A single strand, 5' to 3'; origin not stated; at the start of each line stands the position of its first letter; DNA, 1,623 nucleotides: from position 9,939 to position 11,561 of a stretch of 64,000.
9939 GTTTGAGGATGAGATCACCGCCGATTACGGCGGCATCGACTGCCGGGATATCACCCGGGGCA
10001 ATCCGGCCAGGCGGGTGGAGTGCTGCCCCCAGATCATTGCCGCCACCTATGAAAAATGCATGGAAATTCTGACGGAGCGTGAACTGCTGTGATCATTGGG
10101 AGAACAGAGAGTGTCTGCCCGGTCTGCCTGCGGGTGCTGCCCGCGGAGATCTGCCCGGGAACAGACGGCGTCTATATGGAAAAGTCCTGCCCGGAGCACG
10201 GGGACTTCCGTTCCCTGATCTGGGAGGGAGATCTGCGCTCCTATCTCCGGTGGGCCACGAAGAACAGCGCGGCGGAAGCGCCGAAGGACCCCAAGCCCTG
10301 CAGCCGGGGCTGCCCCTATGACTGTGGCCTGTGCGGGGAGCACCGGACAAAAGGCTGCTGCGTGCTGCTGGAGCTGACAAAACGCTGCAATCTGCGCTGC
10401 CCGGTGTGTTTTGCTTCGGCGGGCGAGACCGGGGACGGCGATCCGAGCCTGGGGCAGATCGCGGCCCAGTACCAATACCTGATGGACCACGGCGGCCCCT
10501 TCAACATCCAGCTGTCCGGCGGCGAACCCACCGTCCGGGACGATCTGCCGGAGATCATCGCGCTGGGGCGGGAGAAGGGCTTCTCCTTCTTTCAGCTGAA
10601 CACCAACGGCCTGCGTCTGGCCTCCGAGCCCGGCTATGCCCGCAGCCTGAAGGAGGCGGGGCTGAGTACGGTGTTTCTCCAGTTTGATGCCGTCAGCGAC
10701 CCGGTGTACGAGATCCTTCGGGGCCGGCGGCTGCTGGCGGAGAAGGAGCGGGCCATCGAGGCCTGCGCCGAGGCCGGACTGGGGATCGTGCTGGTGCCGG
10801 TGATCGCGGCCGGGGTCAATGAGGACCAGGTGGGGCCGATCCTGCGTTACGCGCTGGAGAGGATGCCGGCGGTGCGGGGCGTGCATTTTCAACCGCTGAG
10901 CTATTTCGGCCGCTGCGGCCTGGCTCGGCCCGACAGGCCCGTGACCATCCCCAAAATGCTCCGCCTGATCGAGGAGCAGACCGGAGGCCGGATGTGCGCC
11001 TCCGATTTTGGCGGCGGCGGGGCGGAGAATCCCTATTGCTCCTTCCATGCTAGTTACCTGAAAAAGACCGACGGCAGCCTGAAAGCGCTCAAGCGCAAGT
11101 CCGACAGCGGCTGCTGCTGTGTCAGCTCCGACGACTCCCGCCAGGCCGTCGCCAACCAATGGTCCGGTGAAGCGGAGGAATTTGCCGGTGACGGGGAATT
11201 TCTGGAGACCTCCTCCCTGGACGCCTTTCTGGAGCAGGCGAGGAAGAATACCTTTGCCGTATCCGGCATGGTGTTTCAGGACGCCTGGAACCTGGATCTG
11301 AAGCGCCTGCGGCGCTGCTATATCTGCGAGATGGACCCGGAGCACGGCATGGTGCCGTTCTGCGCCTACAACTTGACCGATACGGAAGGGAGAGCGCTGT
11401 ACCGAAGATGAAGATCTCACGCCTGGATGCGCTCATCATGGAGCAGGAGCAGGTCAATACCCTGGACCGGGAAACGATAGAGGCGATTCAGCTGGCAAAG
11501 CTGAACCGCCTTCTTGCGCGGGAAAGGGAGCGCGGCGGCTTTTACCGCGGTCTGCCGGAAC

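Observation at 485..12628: Tightly coupled accessory cassette of unknown function wrapped around a MOP-type aldehyde oxidoreductase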

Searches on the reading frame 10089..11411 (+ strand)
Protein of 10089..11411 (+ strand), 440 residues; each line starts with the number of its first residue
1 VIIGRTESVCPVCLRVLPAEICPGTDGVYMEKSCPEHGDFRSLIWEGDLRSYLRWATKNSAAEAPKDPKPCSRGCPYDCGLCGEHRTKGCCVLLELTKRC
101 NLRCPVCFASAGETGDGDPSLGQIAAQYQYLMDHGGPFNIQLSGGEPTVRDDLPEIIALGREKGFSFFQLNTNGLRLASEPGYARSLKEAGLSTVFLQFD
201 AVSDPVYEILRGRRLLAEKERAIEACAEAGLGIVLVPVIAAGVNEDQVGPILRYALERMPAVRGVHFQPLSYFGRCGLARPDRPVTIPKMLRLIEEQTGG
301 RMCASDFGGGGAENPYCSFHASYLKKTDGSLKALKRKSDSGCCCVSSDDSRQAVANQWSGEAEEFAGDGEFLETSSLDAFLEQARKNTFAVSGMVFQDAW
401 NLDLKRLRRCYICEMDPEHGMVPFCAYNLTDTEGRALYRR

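Call 3: search_protein_families(library=ncbifam, proteins=[window:10089-11411:+], max_evalue=0.001)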
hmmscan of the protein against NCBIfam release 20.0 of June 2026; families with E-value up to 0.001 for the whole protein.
window:10089-11411:+ (440 aa): 34 families (the best 25 are shown)
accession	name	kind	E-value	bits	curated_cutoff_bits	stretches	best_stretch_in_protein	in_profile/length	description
NF045646.2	rSAM_Se_TrsS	equivalog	9.8e-179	594.5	490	1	5-439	2-441/441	radical SAM (seleno)protein TrsS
NF045702.1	rSAM_GDGT_ether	equivalog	2.5e-99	333.1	450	2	6-320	2-319/486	tetraether lipid synthase Tes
NF045703.1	rSAM_Tes_intein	exception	1.2e-55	188.9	1700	3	137-307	644-811/1040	tetraether lipid synthase Tes, intein-containing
TIGR02668.1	moaA_archaeal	equivalog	1.4e-20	73.5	325.25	1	94-257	14-175/303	GTP 3',8-cyclase MoaA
TIGR02666.1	moaA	equivalog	2.8e-20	72.6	284.05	1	95-272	15-197/336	GTP 3',8-cyclase MoaA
NF001199.0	PRK00164.2-1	equivalog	1.4e-19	70.4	231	1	94-258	16-178/308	GTP 3',8-cyclase MoaA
TIGR04546.1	rSAM_ahbC_deAc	equivalog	3.1e-17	62.4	650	1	88-276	37-219/390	12,18-didecarboxysiroheme deacetylase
TIGR04347.1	pseudo_SAM_Halo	equivalog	1.8e-16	60.4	525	1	87-234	35-179/390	TIGR04347 family pseudo-SAM/SPASM protein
TIGR02109.1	PQQ_syn_pqqE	equivalog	2.5e-15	56.3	381.35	1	91-257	8-171/358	pyrroloquinoline quinone biosynthesis protein PqqE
TIGR03962.1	mycofact_rSAM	equivalog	1.4e-12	47.5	265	1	90-256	12-174/339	mycofactocin radical SAM maturase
TIGR04317.1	W_rSAM_matur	equivalog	1.1e-11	44.4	380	1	92-214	6-125/349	tungsten cofactor oxidoreductase radical SAM maturase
TIGR04051.1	rSAM_NirJ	equivalog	1.1e-11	44.3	515.45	1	91-277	3-183/354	heme d1 biosynthesis radical SAM protein NirJ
TIGR04055.1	rSAM_NirJ2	equivalog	1.6e-11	44.3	500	1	96-258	6-164/326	putative heme d1 biosynthesis radical SAM protein NirJ2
TIGR04311.1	rSAM_Geo_metal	subfamily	2.2e-11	43.5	400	1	93-229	6-142/423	radical SAM/SPASM family putative metalloenzyme maturase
NF050035.1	rSAM_WgK_link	exception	3.9e-11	42.5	650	1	89-215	8-132/367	radical SAM/SPASM peptide maturase WgkB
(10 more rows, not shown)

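Call 4: search_protein_families(library=pfam, proteins=[window:10089-11411:+], max_evalue=0.001)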
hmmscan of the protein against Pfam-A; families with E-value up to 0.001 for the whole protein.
window:10089-11411:+ (440 aa): 2 families
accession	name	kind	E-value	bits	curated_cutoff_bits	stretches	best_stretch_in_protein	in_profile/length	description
PF04055.27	Radical_SAM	-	1.6e-20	74.4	29.5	1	95-254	2-165/166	Radical SAM superfamily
PF23545.1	Zn_ribbon_HMPTM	-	1.3e-19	69.9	27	1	3-46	2-45/45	HMPTM N-terminal zinc ribbon domain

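Call 14: find_homologous_proteins(query=window:10089-11411:+, max_evalue=1e-20)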
Query window:10089-11411:+ (440 aa): 7871 proteins with E <= 1e-20 among 8000 candidates; the best 120 are listed.
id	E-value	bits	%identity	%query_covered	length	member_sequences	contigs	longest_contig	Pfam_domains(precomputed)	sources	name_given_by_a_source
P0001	2.0e-292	988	95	100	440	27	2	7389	PF23545.2,PF04055.28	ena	-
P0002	8.6e-257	871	84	100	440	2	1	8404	PF23545.2,PF04055.28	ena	-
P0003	4.7e-249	845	83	100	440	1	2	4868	PF23545.2,PF04055.28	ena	-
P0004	1.5e-248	843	83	100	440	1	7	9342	PF23545.2,PF04055.28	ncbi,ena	-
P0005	3.7e-248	842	83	100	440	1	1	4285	PF23545.2,PF04055.28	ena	-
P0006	9.1e-248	841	83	100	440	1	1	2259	PF23545.2,PF04055.28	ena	-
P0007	4.0e-244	829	82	100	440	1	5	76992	PF23545.2,PF04055.28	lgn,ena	-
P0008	1.1e-243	827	80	100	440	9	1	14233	PF23545.2,PF04055.28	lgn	-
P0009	1.3e-242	824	80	100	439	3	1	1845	PF23545.2,PF04055.28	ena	-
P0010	2.4e-242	823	81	100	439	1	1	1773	PF23545.2,PF04055.28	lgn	-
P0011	6.4e-242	822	80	100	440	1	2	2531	PF23545.2,PF04055.28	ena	-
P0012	3.5e-241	819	80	100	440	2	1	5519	PF23545.2,PF04055.28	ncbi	-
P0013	1.9e-240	817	80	100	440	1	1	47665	PF23545.2,PF04055.28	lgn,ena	-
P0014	5.3e-239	812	80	100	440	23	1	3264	PF23545.2,PF04055.28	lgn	-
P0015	4.2e-238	809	80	100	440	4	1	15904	PF23545.2,PF04055.28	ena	-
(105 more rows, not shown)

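Call 21: search_solved_structures(query=window:10089-11411:+, max_evalue=0.001)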
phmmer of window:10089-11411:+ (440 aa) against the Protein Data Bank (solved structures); distinct sequences matched with E-value up to 0.001: 8.
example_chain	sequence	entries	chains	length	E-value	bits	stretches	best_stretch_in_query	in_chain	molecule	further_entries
7tol_A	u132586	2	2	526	7.3e-86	292.2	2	5-307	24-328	glycerol dibiphytanyl glycerol tetraether - macrocyclic archaeol synthase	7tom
2fb2_A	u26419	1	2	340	7.2e-15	58.2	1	93-295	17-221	Molybdenum cofactor biosynthesis protein A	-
1tv7_A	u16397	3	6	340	8.6e-15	58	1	94-295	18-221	Molybdenum cofactor biosynthesis protein A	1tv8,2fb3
6efn_A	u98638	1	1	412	5.7e-08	35.5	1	93-252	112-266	Sporulation killing factor maturation protein SkfB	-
6c8v_A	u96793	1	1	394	1.9e-07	33.8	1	92-295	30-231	Coenzyme PQQ synthesis protein E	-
7vob_C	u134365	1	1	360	0.00013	24.4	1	87-231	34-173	Cytosylglucuronate decarboxylase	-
7voc_C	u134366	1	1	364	0.00014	24.3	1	87-230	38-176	Cytosylglucuronate decarboxylase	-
5wgg_A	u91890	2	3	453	0.00019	23.9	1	92-180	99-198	Radical SAM domain protein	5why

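Call 29: search_protein_representatives(protein=window:10089-11411:+)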
Query: 440 residues. Proteins with E-value up to 0.001 (for the whole library): 11902; up to 1e-10: 2675; up to 1e-30: 615. The best 150 are listed.
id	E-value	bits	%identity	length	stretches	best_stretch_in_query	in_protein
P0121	4.5e-175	599.6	65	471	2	3-362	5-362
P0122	6.0e-147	506.8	54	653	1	2-439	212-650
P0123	1.8e-146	505.3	55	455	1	2-440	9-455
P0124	1.4e-144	499.0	53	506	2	3-366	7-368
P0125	4.9e-142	490.6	53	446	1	2-439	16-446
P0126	6.8e-140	483.6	52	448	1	5-439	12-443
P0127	2.1e-139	482.0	54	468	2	3-347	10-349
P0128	6.7e-137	473.7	51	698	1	2-440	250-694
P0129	8.9e-133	460.1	56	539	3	72-344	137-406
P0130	1.0e-131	456.7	50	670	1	3-439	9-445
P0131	2.9e-131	455.1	50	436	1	4-438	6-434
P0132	1.2e-130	453.1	52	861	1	3-440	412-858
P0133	1.3e-130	453.0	53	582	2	5-356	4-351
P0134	1.7e-128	446.0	48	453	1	5-439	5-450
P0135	8.2e-128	443.8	53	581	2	5-357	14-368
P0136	1.1e-127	443.3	54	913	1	28-439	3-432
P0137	1.2e-126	439.9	47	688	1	2-439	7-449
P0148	2.6e-112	392.7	49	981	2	3-337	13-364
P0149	4.7e-112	391.8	48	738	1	5-437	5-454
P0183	1.0e-96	341.2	43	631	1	3-435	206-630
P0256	2.6e-72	260.8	52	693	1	2-229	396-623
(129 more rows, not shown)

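Call 36: find_related_loci(query=A2, collection=genome_contigs, flank=10000)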
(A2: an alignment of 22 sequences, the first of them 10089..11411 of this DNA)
Query A2 (440 aa) in genome_contigs; peptide patterns used: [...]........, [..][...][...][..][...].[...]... (x = any residue, [..] = any of these).
600 stretches matched a pattern (row limit reached: there are more); 597 encode a relative of the query (tblastn E <= 1e-3); the best 80 are kept; 80 distinct loci.
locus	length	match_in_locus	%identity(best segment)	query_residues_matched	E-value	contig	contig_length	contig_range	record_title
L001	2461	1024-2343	73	1-440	0e+0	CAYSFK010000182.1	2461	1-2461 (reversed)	MAG TPA_asm: uncultured Oscillospiraceae bacterium isolate SRP192927_co4_1091 genome assembly, contig: NODE_138411_lengt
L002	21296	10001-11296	71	1-432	0e+0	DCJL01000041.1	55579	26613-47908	MAG TPA_asm: Clostridiales bacterium UBA1701 UBA1701_contig_9286, whole genome shotgun sequence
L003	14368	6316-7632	71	1-439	0e+0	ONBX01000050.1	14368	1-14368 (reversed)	uncultured Clostridiales bacterium isolate RUG166 genome assembly, contig: scaffold_3321, whole genome shotgun sequence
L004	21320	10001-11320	64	1-440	0e+0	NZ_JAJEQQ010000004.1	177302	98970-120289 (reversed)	Blautia fusiformis strain CLA-AA-H217 NODE_4_length_177302_cov_40.775528, whole genome shotgun sequence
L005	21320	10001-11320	64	1-440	0e+0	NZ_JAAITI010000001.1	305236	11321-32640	Blautia luti strain MSK.16.34 NODE_1_length_305236_cov_206.415, whole genome shotgun sequence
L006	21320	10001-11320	64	1-440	0e+0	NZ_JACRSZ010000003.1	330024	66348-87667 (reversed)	Jingyaoa shaoxingensis strain NSJ-46 ATB_D20_9_93_ctg003, whole genome shotgun sequence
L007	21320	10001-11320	65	1-440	0e+0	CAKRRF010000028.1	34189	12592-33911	MAG: uncultured Marvinbryantia sp. isolate REFINED_METABAT215_TOP10_CONTIGS_1500_ASSEMBLY_K77_MERGED__Hadza_PheChl_Fiber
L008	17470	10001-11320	63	1-440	0e+0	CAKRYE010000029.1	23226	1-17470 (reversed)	MAG: uncultured Blautia sp. isolate REFINED_METABAT215_TOP10_CONTIGS_1500_ASSEMBLY_K77_MERGED__Hadza_PheChl_Fiber-Hadza-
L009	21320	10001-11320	67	2-440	0e+0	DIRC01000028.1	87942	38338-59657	MAG TPA_asm: Clostridiales bacterium UBA5446 UBA5446_contig_9274, whole genome shotgun sequence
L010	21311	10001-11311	66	1-440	0e+0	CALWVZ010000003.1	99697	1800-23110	MAG: uncultured Oscillospiraceae bacterium isolate BRZ_DM__bin54 genome assembly, contig: BRZ_DM__NODE_339_length_99697_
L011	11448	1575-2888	66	1-440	0e+0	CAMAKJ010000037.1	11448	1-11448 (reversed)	MAG: uncultured Clostridia bacterium isolate SRR5666654_bin.10_metaWRAP_v1.3_MAG genome assembly, contig: ERZ11448880.24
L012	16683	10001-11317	63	1-439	0e+0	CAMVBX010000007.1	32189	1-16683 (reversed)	MAG TPA_asm: uncultured Clostridia bacterium isolate SRR8387715_bin.32_metaWRAP_v1.3_MAG genome assembly, contig: ERZ142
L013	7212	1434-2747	65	1-440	0e+0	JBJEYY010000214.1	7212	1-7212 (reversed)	MAG: Faecousia sp. isolate FUKU07_bin.022 NODE_4362_length_7212_cov_18.714266, whole genome shotgun sequence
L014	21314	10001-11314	64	1-440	0e+0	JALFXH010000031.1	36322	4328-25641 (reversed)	MAG: Clostridiales bacterium isolate SUG1096 k141_82554, whole genome shotgun sequence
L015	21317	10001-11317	62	1-439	0e+0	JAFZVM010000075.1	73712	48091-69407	MAG: Oscillospiraceae bacterium isolate RGIG8135 Water_buffalos_Rumen-3__c914019, whole genome shotgun sequence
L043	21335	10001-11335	48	2-440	4e-135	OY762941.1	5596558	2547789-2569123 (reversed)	MAG: uncultured Syntrophobacter sp. isolate 8beb1b32-fcc7-4ae2-b8e9-2f20d438afad genome assembly, chromosome: 1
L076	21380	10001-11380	45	6-440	2e-124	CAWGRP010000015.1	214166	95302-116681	MAG: uncultured delta proteobacterium isolate MFD06435.bin.1.188 genome assembly, contig: contig_33635, whole genome sho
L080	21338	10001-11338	44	2-440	6e-123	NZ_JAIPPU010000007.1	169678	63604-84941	MAG: Acetobacterium wieringae isolate CSMB_175 NODE_12_length_169678_cov_35.458122, whole genome shotgun sequence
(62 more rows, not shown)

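Call 45: search_solved_structures(query=window:10089-11411:+, max_evalue=1e-30, show_alignments=1)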
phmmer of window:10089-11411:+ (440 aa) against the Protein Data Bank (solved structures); distinct sequences matched with E-value up to 1e-30: 1.
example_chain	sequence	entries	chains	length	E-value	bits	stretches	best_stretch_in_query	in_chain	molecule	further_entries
7tol_A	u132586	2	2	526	7.3e-86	292.2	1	5-307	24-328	glycerol dibiphytanyl glycerol tetraether - macrocyclic archaeol synthase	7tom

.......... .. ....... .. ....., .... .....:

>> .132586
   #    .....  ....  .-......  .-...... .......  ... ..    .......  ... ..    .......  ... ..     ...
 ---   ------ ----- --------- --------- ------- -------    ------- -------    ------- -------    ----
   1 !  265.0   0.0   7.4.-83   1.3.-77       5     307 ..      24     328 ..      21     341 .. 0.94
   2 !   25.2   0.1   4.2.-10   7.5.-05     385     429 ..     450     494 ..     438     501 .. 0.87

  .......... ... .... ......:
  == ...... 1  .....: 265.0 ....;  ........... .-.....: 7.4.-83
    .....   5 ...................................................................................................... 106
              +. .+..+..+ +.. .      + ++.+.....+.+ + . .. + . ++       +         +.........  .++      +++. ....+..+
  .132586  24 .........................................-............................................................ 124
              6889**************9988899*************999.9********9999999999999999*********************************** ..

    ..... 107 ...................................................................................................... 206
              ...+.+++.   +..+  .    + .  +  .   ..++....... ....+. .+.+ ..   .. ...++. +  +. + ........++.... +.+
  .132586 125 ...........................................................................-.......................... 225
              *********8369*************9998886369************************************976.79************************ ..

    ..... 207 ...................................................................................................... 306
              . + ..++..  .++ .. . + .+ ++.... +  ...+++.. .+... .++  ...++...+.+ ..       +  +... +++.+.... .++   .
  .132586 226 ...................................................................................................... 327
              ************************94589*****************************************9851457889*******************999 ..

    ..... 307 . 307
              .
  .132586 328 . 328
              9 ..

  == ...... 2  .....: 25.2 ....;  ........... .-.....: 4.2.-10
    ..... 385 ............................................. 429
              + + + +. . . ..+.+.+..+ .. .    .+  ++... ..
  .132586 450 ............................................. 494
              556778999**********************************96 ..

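Call 53: search_protein_families(library=pfam, proteins=[P0132, P0122, P0256, P0137, P0149, P0148, P0136, P0130, P0128, L043:13776-14915:+], max_evalue=0.001)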
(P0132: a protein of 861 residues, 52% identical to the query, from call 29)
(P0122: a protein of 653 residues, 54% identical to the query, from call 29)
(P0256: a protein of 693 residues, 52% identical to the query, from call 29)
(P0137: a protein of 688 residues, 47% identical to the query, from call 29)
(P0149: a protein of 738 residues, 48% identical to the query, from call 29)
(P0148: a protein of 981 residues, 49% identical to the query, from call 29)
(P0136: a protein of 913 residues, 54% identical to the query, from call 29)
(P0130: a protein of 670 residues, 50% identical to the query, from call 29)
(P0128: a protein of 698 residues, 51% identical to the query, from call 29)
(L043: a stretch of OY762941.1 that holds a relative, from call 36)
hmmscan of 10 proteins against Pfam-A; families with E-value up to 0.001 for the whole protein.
P0132 (861 aa): 4 families
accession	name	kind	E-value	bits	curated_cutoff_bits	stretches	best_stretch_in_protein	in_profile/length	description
PF12804.13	NTP_transf_3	-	1.2e-38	133.2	27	1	32-190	1-157/160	MobA-like NTP transferase domain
PF04055.27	Radical_SAM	-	2.5e-23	83.5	29.5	1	503-663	1-166/166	Radical SAM superfamily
PF23545.1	Zn_ribbon_HMPTM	-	1.6e-20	72.8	27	1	412-455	2-45/45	HMPTM N-terminal zinc ribbon domain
PF01966.28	HD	-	3e-10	40.8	22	1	245-334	1-114/116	HD domain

P0122 (653 aa): 3 families
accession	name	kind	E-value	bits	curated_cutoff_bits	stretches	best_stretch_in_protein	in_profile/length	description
PF12804.13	NTP_transf_3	-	8.1e-37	127.3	27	1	8-166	1-156/160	MobA-like NTP transferase domain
PF04055.27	Radical_SAM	-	5.5e-19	69.4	29.5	1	304-463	2-166/166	Radical SAM superfamily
PF23545.1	Zn_ribbon_HMPTM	-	3.6e-18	65.3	27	1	214-256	3-45/45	HMPTM N-terminal zinc ribbon domain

P0256 (693 aa): 4 families
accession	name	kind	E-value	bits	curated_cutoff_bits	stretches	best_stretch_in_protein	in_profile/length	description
PF12804.13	NTP_transf_3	-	7.6e-35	120.9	27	1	14-173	1-157/160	MobA-like NTP transferase domain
PF23545.1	Zn_ribbon_HMPTM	-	1.2e-20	73.2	27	1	396-440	1-45/45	HMPTM N-terminal zinc ribbon domain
PF04055.27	Radical_SAM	-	3.2e-18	66.9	29.5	1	488-623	1-139/166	Radical SAM superfamily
PF01966.28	HD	-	8.7e-10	39.3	22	1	228-318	1-112/116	HD domain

P0137 (688 aa): 4 families
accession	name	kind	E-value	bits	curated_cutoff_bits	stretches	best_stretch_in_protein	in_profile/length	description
PF18978.5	DUF5714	-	3.4e-54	183.4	26.2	1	517-686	1-173/173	Family of unknown function (DUF5714)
PF04055.27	Radical_SAM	-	7.5e-26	91.7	29.5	1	101-258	2-165/166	Radical SAM superfamily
PF23545.1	Zn_ribbon_HMPTM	-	9.3e-20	70.4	27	1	8-51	2-45/45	HMPTM N-terminal zinc ribbon domain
PF13353.11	Fer4_12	-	0.00042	21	22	0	103-166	12-76/137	4Fe-4S single cluster domain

P0149 (738 aa): 3 families
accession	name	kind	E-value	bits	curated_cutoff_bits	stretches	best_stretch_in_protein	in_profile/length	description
PF18978.5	DUF5714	-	1.1e-56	191.5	26.2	1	545-717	1-173/173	Family of unknown function (DUF5714)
PF23545.1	Zn_ribbon_HMPTM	-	7.6e-17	61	27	1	5-46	4-45/45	HMPTM N-terminal zinc ribbon domain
PF04055.27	Radical_SAM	-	1.6e-15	58.1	29.5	1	92-251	2-166/166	Radical SAM superfamily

P0148 (981 aa): 3 families
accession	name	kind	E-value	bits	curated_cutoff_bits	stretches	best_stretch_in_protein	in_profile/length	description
PF04055.27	Radical_SAM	-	6e-20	72.5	29.5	1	119-280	1-166/166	Radical SAM superfamily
PF23545.1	Zn_ribbon_HMPTM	-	4.1e-17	61.9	27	1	13-56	2-45/45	HMPTM N-terminal zinc ribbon domain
PF00501.34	AMP-binding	-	2.5e-13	50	29.9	1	622-817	166-374/384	AMP-binding enzyme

P0136 (913 aa): 3 families
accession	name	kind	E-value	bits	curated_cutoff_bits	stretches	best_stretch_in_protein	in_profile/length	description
PF04055.27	Radical_SAM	-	8.2e-21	75.3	29.5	1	69-228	2-165/166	Radical SAM superfamily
PF00501.34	AMP-binding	-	2e-17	63.5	29.9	1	567-761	169-374/384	AMP-binding enzyme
PF23545.1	Zn_ribbon_HMPTM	-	9e-06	25.6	27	1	2-21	26-45/45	HMPTM N-terminal zinc ribbon domain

P0130 (670 aa): 10 families
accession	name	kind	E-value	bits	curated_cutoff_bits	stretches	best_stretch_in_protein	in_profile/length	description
PF04055.27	Radical_SAM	-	3.1e-19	70.2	29.5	1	100-259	2-166/166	Radical SAM superfamily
PF23545.1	Zn_ribbon_HMPTM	-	6.9e-17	61.2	27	1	9-51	2-44/45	HMPTM N-terminal zinc ribbon domain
PF08241.18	Methyltransf_11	-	5.9e-16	59.3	21.2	1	485-577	1-95/95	Methyltransferase domain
PF13649.12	Methyltransf_25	-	1.2e-14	55.1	27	1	484-573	1-97/97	Methyltransferase domain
PF13847.12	Methyltransf_31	-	5.3e-13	49.3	27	1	480-583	3-115/145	Methyltransferase domain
PF08242.18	Methyltransf_12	-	7.7e-13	49.4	30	1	485-575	1-98/98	Methyltransferase domain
PF13489.12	Methyltransf_23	-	1e-11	45.3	27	1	479-586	21-126/164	Methyltransferase domain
PF01209.24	Ubie_methyltran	-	4.3e-06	26.7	20.1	1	478-579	45-153/233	ubiE/COQ5 methyltransferase family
PF02353.26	CMAS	-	4.6e-05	23.3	27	1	473-520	55-102/273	Mycolic acid cyclopropane synthetase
PF07021.18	MetW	-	0.00021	21.4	21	1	480-517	13-50/193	Methionine biosynthesis protein MetW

P0128 (698 aa): 10 families
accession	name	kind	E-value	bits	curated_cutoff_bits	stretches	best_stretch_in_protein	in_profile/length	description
PF04055.27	Radical_SAM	-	6.9e-22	78.8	29.5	1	342-502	2-166/166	Radical SAM superfamily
PF23545.1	Zn_ribbon_HMPTM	-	1.6e-20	72.9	27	1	250-294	1-45/45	HMPTM N-terminal zinc ribbon domain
PF08241.18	Methyltransf_11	-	4.4e-17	62.9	21.2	1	49-141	1-95/95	Methyltransferase domain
PF13649.12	Methyltransf_25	-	2.9e-16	60.4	27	1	48-137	1-97/97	Methyltransferase domain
PF13489.12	Methyltransf_23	-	6.3e-13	49.2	27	1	42-182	20-159/164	Methyltransferase domain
PF13847.12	Methyltransf_31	-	1.5e-11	44.6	27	1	44-153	3-123/145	Methyltransferase domain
PF08242.18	Methyltransf_12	-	2.5e-11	44.6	30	1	49-139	1-98/98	Methyltransferase domain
PF01209.24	Ubie_methyltran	-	4.2e-06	26.7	20.1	1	43-141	46-151/233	ubiE/COQ5 methyltransferase family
PF02353.26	CMAS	-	0.00012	21.9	27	1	34-73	52-91/273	Mycolic acid cyclopropane synthetase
PF07021.18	MetW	-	0.00049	20.2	21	1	38-87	7-56/193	Methionine biosynthesis protein MetW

L043:13776-14915:+ (380 aa): 2 families
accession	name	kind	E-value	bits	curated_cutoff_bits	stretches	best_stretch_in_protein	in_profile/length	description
PF12804.13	NTP_transf_3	-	5.3e-34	118.2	27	1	4-163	1-157/160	MobA-like NTP transferase domain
PF01966.28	HD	-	4.1e-13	50.1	22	1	218-309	1-113/116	HD domain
